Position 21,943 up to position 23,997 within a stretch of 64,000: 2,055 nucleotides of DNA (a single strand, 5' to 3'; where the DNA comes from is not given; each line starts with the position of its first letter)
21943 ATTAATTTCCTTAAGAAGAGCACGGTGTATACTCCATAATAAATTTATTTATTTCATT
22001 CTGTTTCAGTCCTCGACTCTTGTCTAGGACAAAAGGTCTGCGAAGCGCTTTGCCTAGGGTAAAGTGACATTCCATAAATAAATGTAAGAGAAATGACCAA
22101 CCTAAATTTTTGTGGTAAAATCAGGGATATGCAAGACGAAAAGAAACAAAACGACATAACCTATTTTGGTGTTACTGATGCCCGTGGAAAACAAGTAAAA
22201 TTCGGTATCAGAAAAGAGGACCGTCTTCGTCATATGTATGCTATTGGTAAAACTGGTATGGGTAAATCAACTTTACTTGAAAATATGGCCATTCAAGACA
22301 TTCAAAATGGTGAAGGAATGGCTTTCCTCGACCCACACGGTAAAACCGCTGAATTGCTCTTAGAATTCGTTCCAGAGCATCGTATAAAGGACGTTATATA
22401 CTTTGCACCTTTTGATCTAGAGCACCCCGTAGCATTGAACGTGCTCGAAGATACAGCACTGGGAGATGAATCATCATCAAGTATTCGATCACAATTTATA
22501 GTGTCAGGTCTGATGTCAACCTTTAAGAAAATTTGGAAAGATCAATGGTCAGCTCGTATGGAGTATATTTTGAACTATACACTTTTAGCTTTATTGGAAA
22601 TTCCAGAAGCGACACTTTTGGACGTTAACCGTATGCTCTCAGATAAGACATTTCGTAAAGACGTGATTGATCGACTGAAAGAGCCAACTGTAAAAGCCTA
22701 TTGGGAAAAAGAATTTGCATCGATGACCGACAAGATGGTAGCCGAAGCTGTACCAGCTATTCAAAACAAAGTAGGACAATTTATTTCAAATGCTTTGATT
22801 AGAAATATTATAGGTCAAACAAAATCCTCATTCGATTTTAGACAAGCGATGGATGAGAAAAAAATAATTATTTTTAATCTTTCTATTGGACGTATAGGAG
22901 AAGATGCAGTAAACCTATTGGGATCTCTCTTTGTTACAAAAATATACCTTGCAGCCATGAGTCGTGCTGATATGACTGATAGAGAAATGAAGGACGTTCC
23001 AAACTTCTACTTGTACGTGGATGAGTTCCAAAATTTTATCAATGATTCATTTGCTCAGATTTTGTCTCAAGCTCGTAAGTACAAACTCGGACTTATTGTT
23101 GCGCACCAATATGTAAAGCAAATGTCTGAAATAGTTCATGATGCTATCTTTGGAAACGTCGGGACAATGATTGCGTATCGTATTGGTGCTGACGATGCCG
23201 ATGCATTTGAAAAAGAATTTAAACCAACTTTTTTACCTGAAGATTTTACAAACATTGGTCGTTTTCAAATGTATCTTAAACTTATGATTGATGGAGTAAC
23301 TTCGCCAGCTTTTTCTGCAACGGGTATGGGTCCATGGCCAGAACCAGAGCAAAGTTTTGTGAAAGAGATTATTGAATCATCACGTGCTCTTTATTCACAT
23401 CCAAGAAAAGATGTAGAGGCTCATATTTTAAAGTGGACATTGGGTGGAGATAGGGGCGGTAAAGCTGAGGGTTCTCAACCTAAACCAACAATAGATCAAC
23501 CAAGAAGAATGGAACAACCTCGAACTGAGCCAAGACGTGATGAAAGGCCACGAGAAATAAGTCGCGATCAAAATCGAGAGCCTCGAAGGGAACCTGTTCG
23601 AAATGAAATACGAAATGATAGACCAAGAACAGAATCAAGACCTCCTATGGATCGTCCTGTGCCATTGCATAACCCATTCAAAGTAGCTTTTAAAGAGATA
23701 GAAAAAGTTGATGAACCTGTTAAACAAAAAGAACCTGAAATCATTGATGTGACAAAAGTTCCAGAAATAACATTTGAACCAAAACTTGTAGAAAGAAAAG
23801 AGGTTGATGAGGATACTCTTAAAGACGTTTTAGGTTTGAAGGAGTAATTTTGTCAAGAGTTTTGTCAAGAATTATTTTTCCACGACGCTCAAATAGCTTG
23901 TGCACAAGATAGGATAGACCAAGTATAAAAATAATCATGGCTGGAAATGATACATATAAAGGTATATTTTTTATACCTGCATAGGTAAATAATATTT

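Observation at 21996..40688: Inverted pair of a 80-95-bp structured repeat flanking an 18.6-kb segment (T4CP-like ATPase + glycan cluster + secA)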

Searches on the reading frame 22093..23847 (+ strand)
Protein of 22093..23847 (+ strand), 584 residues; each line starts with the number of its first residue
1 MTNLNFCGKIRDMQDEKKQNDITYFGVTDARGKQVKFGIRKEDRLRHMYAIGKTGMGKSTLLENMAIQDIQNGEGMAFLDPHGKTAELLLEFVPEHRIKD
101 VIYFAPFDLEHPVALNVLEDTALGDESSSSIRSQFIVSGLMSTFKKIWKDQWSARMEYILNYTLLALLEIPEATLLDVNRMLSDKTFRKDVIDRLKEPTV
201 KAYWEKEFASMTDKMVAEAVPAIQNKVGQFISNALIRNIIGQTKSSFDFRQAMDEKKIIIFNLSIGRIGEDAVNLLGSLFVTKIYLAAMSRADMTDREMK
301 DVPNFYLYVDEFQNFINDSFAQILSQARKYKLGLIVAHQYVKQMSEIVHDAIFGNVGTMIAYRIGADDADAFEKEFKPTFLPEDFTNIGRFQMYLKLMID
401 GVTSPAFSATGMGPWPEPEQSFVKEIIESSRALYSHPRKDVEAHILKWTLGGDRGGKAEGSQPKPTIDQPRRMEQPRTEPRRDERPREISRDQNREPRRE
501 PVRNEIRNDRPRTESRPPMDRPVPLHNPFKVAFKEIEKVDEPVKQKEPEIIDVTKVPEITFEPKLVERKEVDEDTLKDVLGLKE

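Call 13: search_protein_families(library=pfam, proteins=[window:22093-23847:+])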
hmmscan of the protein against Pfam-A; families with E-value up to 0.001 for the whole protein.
window:22093-23847:+ (584 aa): 4 families
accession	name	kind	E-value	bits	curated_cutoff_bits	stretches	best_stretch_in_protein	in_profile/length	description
PF02534.20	T4SS-DNA_transf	-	6e-07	29.1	20.1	1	37-364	44-368/468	Type IV secretory system Conjugative DNA transfer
PF10412.15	TrwB_AAD_bind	-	2.6e-06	27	20.5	1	41-358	11-304/387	Type IV secretion-system coupling protein DNA-binding domain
PF12696.13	TraG-D_C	-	5.1e-05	23.6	22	1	305-368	2-69/126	TraM recognition site of TraD and TraG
PF01935.23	DUF87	-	0.00069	20.2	23.2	0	34-265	11-203/220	Helicase HerA, central domain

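Call 14: find_encoding_contigs(protein=window:22093-23847:+, flank=10000, max_places=10)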
Protein window:22093-23847:+ (584 aa): no gene with exactly this product is on record in the collection.

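Call 15: find_homologous_proteins(query=window:22093-23847:+, max_evalue=1e-30)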
Query window:22093-23847:+ (584 aa): 8000 proteins with E <= 1e-30 among 8000 candidates; the best 120 are listed.
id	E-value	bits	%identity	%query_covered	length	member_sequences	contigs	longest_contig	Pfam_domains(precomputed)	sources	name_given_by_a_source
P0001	0.0e+0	1319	100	100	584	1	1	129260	PF10412.16,PF02534.21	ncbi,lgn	-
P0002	0.0e+0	1076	84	98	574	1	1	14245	PF10412.16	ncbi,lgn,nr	ncbi:type IV secretion system DNA-binding domain-containing protein [Arenimonas sp.]|nr:type IV secr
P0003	0.0e+0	1074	84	98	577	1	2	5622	PF10412.16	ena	-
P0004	0.0e+0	1063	85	98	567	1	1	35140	PF10412.16,PF02534.21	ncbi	-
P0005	0.0e+0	1055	83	98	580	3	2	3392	PF10412.16,PF02534.21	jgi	jgi:Type IV secretion-system coupling protein DNA-binding domain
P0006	0.0e+0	1030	81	98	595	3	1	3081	PF10412.16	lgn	-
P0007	0.0e+0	1020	82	98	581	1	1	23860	PF10412.16,PF02534.21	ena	-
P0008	2.8e-295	998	78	97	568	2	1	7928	PF10412.16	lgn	-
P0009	5.2e-295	998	79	96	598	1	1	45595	PF10412.16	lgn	-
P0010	6.1e-295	997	86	88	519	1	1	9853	PF10412.16,PF02534.21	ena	-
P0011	6.3e-295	997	80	98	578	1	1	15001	PF10412.16,PF12696.14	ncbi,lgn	-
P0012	1.5e-294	996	79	97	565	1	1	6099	PF10412.16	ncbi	-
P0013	1.7e-291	986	78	96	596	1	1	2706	PF10412.16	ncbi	-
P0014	1.8e-291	986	78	96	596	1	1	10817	PF10412.16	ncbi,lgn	-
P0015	3.2e-291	985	79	96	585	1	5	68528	PF10412.16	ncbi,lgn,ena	-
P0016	3.0e-290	982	79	96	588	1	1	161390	PF10412.16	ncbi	-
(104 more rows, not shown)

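Call 16: find_encoding_contigs(protein=P0001, flank=10000, max_places=4)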
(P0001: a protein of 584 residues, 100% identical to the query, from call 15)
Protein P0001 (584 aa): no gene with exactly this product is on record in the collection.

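Call 17: find_encoding_contigs(protein=P0004, flank=10000, max_places=3)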
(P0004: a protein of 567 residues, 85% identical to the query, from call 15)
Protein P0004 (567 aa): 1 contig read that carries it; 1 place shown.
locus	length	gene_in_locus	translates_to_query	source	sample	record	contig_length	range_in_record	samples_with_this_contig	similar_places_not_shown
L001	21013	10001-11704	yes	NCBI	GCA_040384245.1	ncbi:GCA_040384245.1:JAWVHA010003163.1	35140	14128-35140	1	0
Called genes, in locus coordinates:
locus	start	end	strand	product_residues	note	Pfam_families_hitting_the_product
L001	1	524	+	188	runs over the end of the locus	-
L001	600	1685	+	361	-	PF06723:MreB_Mbl, PF00022:Actin (faint), PF00012:HSP70, PF14450:FtsA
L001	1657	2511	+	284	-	-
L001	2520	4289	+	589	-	PF03717:PBP_dimer (weak), PF00905:Transpeptidase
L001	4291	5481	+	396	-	PF01541:GIY-YIG (faint), PF27096:UvrC_M, PF08459:UvrC_RNaseH_dom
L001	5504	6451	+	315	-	-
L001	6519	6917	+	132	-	PF02452:PemK_toxin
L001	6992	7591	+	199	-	PF01765:RRF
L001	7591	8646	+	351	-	PF02163:Peptidase_M50, PF00595:PDZ, PF17820:PDZ_6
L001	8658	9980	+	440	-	PF00768:Peptidase_S11, PF13354:Beta-lactamase2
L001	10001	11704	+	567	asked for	PF02534:T4SS-DNA_transf (weak), PF10412:TrwB_AAD_bind (weak)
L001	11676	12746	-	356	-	PF01757:Acyl_transf_3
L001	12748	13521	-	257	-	PF01531:Glyco_transf_11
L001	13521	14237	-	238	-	PF00535:Glycos_transf_2, PF10111:Glyco_tranf_2_2, PF13641:Glyco_tranf_2_3 (weak)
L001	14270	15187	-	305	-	PF05050:Methyltransf_21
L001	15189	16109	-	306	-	-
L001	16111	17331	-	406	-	PF00534:Glycos_transf_1 (weak)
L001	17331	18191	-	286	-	PF05050:Methyltransf_21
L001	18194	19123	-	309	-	PF00535:Glycos_transf_2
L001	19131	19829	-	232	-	PF00535:Glycos_transf_2, PF10111:Glyco_tranf_2_2 (faint)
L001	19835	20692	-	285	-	-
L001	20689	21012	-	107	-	?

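Call 18: find_encoding_contigs(protein=P0016, flank=10000, max_places=3)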
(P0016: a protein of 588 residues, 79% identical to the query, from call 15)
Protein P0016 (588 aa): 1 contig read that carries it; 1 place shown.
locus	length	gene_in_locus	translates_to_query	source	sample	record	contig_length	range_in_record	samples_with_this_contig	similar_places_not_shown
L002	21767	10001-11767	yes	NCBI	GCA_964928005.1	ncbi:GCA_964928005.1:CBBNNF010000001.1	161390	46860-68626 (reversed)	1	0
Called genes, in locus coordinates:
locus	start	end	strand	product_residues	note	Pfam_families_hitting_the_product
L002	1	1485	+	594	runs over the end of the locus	PF03717:PBP_dimer (faint), PF00905:Transpeptidase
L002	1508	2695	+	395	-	PF01541:GIY-YIG (weak), PF27096:UvrC_M, PF02151:UVR (weak), PF08459:UvrC_RNaseH_dom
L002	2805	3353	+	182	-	PF12686:DUF3800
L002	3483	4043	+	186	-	-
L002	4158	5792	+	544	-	-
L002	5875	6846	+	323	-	-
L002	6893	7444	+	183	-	PF01765:RRF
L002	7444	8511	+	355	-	PF02163:Peptidase_M50, PF00595:PDZ (weak), PF17820:PDZ_6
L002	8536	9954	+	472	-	PF00768:Peptidase_S11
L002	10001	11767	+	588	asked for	PF10412:TrwB_AAD_bind (weak)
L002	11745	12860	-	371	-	PF01757:Acyl_transf_3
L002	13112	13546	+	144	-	-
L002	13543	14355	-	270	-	PF01531:Glyco_transf_11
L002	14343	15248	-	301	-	-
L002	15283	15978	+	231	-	PF00535:Glycos_transf_2, PF10111:Glyco_tranf_2_2, PF13641:Glyco_tranf_2_3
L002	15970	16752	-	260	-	PF03414:Glyco_transf_6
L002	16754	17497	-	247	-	PF13489:Methyltransf_23, PF08241:Methyltransf_11 (weak), PF13847:Methyltransf_31 (weak)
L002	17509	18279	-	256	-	PF05575:V_cholerae_RfbT, PF05050:Methyltransf_21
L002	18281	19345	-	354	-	PF00534:Glycos_transf_1, PF13692:Glyco_trans_1_4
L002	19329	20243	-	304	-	PF00535:Glycos_transf_2, PF10111:Glyco_tranf_2_2, PF13641:Glyco_tranf_2_3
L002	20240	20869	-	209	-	PF13489:Methyltransf_23, PF07021:MetW (weak), PF13847:Methyltransf_31 (weak), PF08241:Methyltransf_11, PF08242:Methyltransf_12 (weak), PF13649:Methyltransf_25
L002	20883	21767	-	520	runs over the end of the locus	PF01943:Polysacc_synt, PF13440:Polysacc_synt_3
